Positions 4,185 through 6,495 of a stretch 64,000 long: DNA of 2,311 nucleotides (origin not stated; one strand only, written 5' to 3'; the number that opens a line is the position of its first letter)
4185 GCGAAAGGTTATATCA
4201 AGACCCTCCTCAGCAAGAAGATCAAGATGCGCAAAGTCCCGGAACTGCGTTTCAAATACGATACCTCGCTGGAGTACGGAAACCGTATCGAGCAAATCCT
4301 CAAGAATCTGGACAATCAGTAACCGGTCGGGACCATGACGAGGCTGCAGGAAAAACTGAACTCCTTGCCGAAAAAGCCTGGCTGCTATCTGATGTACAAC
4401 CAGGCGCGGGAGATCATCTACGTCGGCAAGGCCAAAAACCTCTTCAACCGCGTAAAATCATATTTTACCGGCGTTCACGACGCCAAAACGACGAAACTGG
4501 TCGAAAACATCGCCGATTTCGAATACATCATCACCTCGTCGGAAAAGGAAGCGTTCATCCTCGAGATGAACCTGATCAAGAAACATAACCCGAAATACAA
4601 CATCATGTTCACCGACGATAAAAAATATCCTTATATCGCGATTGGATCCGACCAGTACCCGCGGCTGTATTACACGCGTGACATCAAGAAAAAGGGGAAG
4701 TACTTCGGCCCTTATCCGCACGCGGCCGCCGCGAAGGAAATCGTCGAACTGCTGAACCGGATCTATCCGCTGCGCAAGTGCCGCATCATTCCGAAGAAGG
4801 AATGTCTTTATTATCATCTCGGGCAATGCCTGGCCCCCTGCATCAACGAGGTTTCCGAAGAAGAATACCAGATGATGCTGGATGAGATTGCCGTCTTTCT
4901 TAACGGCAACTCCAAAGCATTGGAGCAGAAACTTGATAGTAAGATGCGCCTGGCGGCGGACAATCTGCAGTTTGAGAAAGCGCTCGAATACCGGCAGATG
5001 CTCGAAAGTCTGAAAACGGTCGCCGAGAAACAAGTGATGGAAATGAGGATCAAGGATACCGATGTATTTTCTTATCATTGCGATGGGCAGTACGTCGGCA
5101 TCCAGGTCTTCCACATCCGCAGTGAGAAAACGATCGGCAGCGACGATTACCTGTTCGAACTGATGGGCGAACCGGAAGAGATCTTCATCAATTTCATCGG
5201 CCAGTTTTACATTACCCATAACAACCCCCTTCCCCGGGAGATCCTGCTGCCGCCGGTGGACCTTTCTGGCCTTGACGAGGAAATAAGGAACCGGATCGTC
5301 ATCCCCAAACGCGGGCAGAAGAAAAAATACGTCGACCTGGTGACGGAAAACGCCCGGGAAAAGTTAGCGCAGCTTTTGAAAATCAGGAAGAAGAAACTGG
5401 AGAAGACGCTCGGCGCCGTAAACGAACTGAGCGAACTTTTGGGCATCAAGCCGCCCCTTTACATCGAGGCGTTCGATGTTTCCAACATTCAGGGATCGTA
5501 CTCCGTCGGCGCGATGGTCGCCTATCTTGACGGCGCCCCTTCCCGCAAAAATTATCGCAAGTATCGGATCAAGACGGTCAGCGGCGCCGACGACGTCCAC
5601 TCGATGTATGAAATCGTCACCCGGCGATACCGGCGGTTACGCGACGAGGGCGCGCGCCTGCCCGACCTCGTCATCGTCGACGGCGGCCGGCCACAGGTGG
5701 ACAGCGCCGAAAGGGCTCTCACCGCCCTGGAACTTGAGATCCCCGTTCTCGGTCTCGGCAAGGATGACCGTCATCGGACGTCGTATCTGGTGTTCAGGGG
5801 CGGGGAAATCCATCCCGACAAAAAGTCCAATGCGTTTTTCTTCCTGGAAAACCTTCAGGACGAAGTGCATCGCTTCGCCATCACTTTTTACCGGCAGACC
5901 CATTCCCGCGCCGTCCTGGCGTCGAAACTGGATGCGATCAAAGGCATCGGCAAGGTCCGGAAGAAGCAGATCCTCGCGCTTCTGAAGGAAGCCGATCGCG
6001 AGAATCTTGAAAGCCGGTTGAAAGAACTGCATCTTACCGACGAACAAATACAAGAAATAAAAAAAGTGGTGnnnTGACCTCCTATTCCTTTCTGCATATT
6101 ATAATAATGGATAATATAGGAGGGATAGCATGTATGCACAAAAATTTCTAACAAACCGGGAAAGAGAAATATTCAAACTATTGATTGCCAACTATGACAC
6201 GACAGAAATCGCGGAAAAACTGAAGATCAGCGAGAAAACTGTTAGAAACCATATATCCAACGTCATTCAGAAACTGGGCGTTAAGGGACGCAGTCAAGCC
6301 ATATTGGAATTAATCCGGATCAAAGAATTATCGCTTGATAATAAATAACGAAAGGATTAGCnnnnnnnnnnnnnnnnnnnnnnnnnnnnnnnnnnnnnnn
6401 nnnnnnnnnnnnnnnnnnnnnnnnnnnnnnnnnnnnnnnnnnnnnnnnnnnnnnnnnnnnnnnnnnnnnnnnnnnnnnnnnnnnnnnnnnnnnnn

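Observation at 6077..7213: gerE translationally coupled to a KapD-like DEDDh exonuclease carrying a novel N-terminal extension, under a sigma-K-type promoter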

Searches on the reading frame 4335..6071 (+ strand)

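Call 5: search_protein_families(library=pfam, proteins=[window:4335-6071:+], max_evalue=0.1)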
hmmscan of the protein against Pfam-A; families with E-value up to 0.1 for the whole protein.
window:4335-6071:+ (579 aa): 5 families
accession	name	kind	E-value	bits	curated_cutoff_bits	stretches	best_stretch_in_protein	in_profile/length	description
PF08459.17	UvrC_RNaseH_dom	-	2.3e-48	164.5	22.3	1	367-516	2-159/159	UvrC RNAse H endonuclease domain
PF22920.2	UvrC_RNaseH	-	1.8e-22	79.9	24.3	1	241-346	1-115/116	UvrC Ribonuclease H-like domain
PF01541.30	GIY-YIG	-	2.6e-11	44.1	22.6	1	15-89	2-78/78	GIY-YIG catalytic domain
PF02151.25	UVR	-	2.4e-06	27.6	21.5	1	199-227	6-34/36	UvrB/uvrC motif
PF20815.3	GIY_YIG_2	-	0.054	13.9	22.4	0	21-51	27-60/153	GIY-YIG catalytic domain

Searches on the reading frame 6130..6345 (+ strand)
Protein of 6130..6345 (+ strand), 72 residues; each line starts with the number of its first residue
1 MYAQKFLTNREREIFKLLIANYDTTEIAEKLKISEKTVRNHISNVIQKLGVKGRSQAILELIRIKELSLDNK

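Call 5: search_protein_families(library=pfam, proteins=[window:6130-6345:+], max_evalue=0.1)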
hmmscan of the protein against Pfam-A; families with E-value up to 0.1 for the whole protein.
window:6130-6345:+ (72 aa): 28 families (the best 25 are shown)
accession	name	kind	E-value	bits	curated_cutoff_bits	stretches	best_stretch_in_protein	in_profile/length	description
PF00196.25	GerE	-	1.1e-19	70.3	23.5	1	7-59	3-55/57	Bacterial regulatory proteins, luxR family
PF08281.18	Sigma70_r4_2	-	1.6e-09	37.7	25.7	1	7-49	11-54/54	Sigma-70, region 4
PF04545.22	Sigma70_r4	-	3.4e-07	30.1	24.1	1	7-49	5-48/50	Sigma-70, region 4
PF08279.18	HTH_11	-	1.8e-05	24.9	25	1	10-45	1-39/55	HTH domain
PF14493.12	HTH_40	-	9.9e-05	23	27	1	14-48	5-39/89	Helix-turn-helix domain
PF12728.13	HTH_17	-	0.00016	22.3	27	1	22-55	2-35/51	Helix-turn-helix domain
PF04967.18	HTH_10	-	0.00019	21.6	23.1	1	23-49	25-51/53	HTH DNA binding domain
PF04297.20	UPF0122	-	0.00046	20.8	22.7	1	4-47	15-59/101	Putative helix-turn-helix protein, YlxM / p13 like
PF01022.26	HTH_5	-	0.00064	20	22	1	16-43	10-37/47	Bacterial regulatory protein, arsR family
PF08220.18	HTH_DeoR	-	0.00094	19.3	21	1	23-44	16-37/57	DeoR-like helix-turn-helix domain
PF13518.12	HTH_28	-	0.0011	19.5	25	1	13-44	4-35/52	Helix-turn-helix domain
PF13384.12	HTH_23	-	0.0012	19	24.6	1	13-44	9-40/50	Homeodomain-like domain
PF09862.15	DUF2089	-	0.0025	17.9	33.4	1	26-51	21-46/47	Domain of unknown function (DUF2089)-HTH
PF13730.12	HTH_36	-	0.0031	17.7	25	1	23-48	27-52/55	Helix-turn-helix domain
PF13542.12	HTH_Tnp_ISL3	-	0.0031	17.4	27.4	1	11-40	17-45/51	Helix-turn-helix domain of transposase family ISL3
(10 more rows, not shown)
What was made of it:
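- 6130..6348 (+): gerE: a 72-aa stand-alone LuxR-type HTH, with SD AGGAGGG at 6118-6124. Pfam GerE, 1.1e-19 (call 5).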

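Call 6: search_protein_families(library=ncbifam, proteins=[window:6130-6345:+], max_evalue=0.1)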
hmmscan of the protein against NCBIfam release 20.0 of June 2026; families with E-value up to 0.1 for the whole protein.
window:6130-6345:+ (72 aa): 53 families (the best 25 are shown)
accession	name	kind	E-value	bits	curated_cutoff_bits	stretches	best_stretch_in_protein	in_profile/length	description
NF007505.1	PRK10100.1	equivalog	3.8e-12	46.3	250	1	4-58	142-196/204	biofilm master transcriptional regulator CsgD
TIGR03020.2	EpsA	equivalog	6.2e-12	45.7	170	1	4-60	188-244/247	XrtB/PEP-CTERM-associated transcriptional regulator EpsA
NF047785.1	respo_reg_MadR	equivalog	1.3e-11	44.3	300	1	4-60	146-202/209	MadR family response regulator transcription factor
TIGR03541.1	reg_near_HchA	equivalog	2e-11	43.9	215.6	1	5-63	170-228/232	PA1136 family autoinducer-binding transcriptional regulator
NF052366.1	photon_PedR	equivalog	3.9e-11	43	120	1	7-56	3-52/74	photosynthetic electron transport-dependent transcriptional regulator PedR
NF011896.0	PRK15369.1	equivalog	6.8e-10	38.9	242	1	4-54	147-197/211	two component system response regulator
NF003420.0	PRK04841.1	equivalog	8.1e-10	37.4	537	1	7-59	839-891/903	HTH-type transcriptional regulator MalT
NF007935.0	PRK10651.1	equivalog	2.4e-09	36.7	250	1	5-58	154-207/216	two-component system response regulator NarL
NF007403.0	PRK09935.1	equivalog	1.1e-08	34.9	271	1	5-63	148-202/210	fimbria biosynthesis transcriptional regulator FimZ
NF008548.0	PRK11475.1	equivalog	1.2e-08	34.8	176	1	5-53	133-181/207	DNA-binding transcriptional activator BglJ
TIGR02985.1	Sig70_bacteroi1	subfamily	3.8e-08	33.7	126.4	1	7-49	115-158/162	RNA polymerase sigma-70 factor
TIGR02937.1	sigma70-ECF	superfamily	4.3e-08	33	42.9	1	7-50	118-162/165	sigma-70 family RNA polymerase sigma factor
NF052445.1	RespRegMctR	equivalog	4.8e-08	32.7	300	1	4-55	142-193/205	two-component system response regulator MctR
NF007708.0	PRK10403.1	equivalog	6.1e-08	32.4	343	1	6-59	153-206/215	nitrate/nitrite response regulator protein NarP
NF041232.1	BagY_FevT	exception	1.2e-07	30.9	700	1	7-60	297-350/367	LuxR family transcriptional regulator BagY/FevT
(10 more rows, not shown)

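Call 17: search_solved_structures(query=window:6130-6345:+, show_alignments=2, max_evalue=0.00001)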
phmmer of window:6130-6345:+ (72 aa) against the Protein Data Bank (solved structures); distinct sequences matched with E-value up to 0.00001: 19.
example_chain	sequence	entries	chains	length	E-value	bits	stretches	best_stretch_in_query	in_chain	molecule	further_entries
6jqs_A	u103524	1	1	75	9.1e-26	91.8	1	4-70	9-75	DNA-binding response regulator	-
1fse_A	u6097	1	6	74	1.4e-22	81.7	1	4-69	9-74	GERE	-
7x1k_A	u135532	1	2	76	2.3e-10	43.4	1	6-63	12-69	Chemotaxis protein CheY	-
4wt0_B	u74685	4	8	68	6.7e-10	41.9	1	4-59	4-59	Response regulator receiver domain protein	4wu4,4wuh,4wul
4wsz_A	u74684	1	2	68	9.2e-10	41.5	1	4-59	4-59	Response regulator receiver domain protein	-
7ve4_A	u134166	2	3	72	1.3e-09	41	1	5-60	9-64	DNA-binding response regulator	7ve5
2rnj_A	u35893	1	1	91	2.5e-09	40.1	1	5-60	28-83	Response regulator protein vraR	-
3kln_A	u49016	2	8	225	2.8e-09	40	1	3-59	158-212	Transcriptional regulator, LuxR family | Transcriptional regulator VpsT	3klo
4gvp_A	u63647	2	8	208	6.7e-09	38.8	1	5-60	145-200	Response regulator protein vraR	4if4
7ve6_A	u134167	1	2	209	6.7e-09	38.8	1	5-60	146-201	Response regulator protein VraR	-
4ldz_A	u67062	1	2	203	1e-08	38.2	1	6-59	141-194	Transcriptional regulatory protein DesR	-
5hev_A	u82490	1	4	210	1.1e-08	38.1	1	6-59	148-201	Response regulator protein VraR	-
1zlj_A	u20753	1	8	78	1.2e-07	34.9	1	7-64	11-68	Dormancy Survival Regulator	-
1zlk_A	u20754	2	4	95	2.1e-07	34.1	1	7-64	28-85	Dormancy Survival Regulator | TWO COMPONENT TRANSCRIPTIONAL REGULATORY PROTEIN DEVR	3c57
3c3w_A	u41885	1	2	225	1e-06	31.9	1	7-63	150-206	TWO COMPONENT TRANSCRIPTIONAL REGULATORY PROTEIN DEVR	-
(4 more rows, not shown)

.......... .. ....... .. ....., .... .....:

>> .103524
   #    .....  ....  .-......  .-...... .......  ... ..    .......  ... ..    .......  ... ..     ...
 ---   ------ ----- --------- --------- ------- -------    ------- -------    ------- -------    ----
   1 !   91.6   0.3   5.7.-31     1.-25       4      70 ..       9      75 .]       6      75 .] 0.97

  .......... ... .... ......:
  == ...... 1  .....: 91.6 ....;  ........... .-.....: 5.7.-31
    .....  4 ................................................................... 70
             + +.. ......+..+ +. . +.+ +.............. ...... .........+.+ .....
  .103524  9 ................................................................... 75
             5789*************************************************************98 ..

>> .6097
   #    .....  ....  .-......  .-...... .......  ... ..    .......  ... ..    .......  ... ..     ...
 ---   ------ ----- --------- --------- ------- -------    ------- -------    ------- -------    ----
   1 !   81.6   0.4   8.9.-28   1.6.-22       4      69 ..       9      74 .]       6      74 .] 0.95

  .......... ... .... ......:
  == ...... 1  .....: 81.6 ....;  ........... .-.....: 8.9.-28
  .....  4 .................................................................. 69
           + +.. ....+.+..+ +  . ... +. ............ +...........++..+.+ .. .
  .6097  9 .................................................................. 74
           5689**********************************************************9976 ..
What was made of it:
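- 6130..6348 (+): PDB hits 6jqs (9e-26) and 1fse GerE (1.4e-22) (call 17).
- On GerE (terminal mother-cell transcription factor): 6jqs 91.8 bits and 1fse 81.7 bits; the next best is 43.4 bits (call 17).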

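Call 67: list_cluster_members(proteins=[window:6130-6345:+, window:6362-7210:+, window:45526-45927:-, window:11564-11857:-])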
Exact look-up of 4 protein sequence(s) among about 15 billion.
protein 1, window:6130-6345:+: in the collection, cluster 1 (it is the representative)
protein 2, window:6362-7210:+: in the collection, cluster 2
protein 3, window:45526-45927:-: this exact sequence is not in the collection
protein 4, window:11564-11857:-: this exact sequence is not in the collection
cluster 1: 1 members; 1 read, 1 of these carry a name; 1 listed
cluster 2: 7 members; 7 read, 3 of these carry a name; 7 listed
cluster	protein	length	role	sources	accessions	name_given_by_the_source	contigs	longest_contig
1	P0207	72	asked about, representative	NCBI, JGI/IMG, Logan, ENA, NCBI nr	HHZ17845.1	MAG TPA: helix-turn-helix transcriptional regulator [Acholeplasmataceae bacterium] | LuxR family transcriptional regulator of spore coat protein | helix-turn-helix transcriptional regulator [Acholeplasmataceae bacterium]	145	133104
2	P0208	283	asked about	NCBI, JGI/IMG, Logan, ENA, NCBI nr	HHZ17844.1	MAG TPA: hypothetical protein GX390_01005 [Acholeplasmataceae bacterium] | sporulation inhibitor KapD | hypothetical protein [Acholeplasmataceae bacterium]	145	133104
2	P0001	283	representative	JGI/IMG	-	sporulation inhibitor KapD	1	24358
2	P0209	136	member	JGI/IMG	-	sporulation inhibitor KapD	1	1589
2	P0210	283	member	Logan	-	-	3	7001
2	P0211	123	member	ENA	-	-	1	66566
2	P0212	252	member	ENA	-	-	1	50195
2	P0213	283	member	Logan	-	-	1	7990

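Call 68: find_homologous_proteins(query=window:6130-6345:+, max_evalue=1e-10)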
Query window:6130-6345:+ (72 aa): 5168 proteins with E <= 1e-10 among 5202 candidates; the best 120 are listed.
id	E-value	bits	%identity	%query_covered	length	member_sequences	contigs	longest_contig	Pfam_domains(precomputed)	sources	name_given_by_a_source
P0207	1.1e-36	140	100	100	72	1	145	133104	PF08279.19,PF00196.26,PF04545.23,PF08281.19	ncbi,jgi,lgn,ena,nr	ncbi:MAG TPA: helix-turn-helix transcriptional regulator [Acholeplasmataceae bacterium]|jgi:LuxR fam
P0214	2.6e-36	139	99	100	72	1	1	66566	PF08279.19,PF00196.26,PF04545.23,PF08281.19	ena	-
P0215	2.9e-36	139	100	99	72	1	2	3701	PF08279.19,PF00196.26,PF04545.23,PF08281.19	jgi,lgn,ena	-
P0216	4.6e-36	138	99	100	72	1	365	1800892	PF08279.19,PF00196.26,PF04545.23,PF08281.19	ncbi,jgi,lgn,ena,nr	ncbi:MAG: LuxR C-terminal-related transcriptional regulator [Bacilli bacterium]|jgi:LuxR family tran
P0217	2.9e-35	136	97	100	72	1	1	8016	PF00196.26,PF04545.23,PF08281.19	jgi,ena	-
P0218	3.4e-35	136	97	100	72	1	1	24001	PF08279.19,PF00196.26,PF04545.23,PF08281.19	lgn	-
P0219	3.7e-35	135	97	100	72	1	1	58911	PF00196.26,PF04545.23,PF08281.19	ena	-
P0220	1.4e-34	134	96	100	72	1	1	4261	PF00196.26,PF04545.23,PF08281.19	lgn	-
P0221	3.2e-33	129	94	97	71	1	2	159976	PF00196.26,PF04545.23,PF08281.19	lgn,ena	-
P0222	1.1e-32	128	96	100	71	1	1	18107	PF00196.26,PF04545.23,PF08281.19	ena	-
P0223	1.6e-32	127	93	97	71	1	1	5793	PF00196.26,PF04545.23,PF08281.19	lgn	-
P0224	2.0e-32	127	90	100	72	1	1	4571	PF00196.26,PF04545.23,PF08281.19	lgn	-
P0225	4.1e-32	126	94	97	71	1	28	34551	PF08279.19,PF00196.26,PF04545.23,PF08281.19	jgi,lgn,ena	-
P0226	5.3e-32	126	93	97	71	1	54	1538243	PF04967.19,PF00196.26,PF04545.23,PF08281.19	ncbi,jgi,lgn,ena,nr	ncbi:MAG: helix-turn-helix transcriptional regulator [Bacilli bacterium]|jgi:LuxR family transcripti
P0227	5.7e-32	125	94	97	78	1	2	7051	PF08279.19,PF00196.26,PF04545.23,PF08281.19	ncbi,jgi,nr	ncbi:MAG TPA: helix-turn-helix transcriptional regulator [Acholeplasmataceae bacterium]|jgi:LuxR fam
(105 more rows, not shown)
